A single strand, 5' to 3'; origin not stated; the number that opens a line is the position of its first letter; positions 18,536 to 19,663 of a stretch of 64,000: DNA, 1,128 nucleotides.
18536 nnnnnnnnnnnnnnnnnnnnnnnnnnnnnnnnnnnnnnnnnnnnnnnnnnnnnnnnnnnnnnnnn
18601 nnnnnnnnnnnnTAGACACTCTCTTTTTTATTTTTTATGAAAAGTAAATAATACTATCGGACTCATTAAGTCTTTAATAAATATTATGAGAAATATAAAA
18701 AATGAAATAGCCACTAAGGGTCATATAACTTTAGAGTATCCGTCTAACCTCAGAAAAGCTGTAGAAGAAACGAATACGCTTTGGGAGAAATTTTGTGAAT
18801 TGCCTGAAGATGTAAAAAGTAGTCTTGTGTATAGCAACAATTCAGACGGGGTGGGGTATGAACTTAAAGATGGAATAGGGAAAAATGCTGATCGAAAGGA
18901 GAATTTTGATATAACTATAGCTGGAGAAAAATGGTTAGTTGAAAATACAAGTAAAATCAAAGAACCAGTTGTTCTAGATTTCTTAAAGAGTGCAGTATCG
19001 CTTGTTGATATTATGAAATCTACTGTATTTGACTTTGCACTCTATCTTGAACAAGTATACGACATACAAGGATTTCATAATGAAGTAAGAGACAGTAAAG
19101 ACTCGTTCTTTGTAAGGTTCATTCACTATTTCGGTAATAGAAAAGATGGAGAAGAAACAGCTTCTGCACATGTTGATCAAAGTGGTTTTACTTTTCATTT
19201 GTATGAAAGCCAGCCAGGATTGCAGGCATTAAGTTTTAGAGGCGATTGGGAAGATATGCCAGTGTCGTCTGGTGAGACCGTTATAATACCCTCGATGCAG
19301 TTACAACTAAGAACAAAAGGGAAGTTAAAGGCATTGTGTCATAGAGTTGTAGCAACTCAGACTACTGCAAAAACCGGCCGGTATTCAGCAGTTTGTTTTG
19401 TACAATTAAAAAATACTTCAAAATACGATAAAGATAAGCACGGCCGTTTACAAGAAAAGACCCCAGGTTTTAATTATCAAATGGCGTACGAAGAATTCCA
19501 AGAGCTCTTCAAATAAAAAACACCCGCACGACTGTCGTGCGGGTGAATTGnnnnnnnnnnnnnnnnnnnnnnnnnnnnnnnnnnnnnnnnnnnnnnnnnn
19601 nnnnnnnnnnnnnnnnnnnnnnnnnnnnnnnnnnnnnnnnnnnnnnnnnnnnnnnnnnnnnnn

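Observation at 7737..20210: tRNA-Gln-proximal accessory island (~12 kb) between dnaX and typA with a decayed XRE regulator gene at its edge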

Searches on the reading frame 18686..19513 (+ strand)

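Call 7: search_protein_families(library=pfam, proteins=[window:18686-19513:+], max_evalue=0.01)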
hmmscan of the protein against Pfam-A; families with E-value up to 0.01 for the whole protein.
window:18686-19513:+ (276 aa): 1 family
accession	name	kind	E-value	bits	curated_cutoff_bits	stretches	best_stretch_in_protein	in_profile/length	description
PF03171.26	2OG-FeII_Oxy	-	8.9e-10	39.2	23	1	145-240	6-100/101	2OG-Fe(II) oxygenase superfamily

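Call 71: search_protein_families(library=ncbifam, proteins=[window:18686-19513:+], max_evalue=0.001)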
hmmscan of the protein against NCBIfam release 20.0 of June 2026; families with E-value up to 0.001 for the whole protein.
window:18686-19513:+ (276 aa): 0 families

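Call 81: search_protein_families(library=padloc, proteins=[window:18686-19513:+], max_evalue=0.001)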
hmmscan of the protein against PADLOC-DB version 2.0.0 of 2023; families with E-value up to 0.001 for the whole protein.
window:18686-19513:+ (276 aa): 0 families
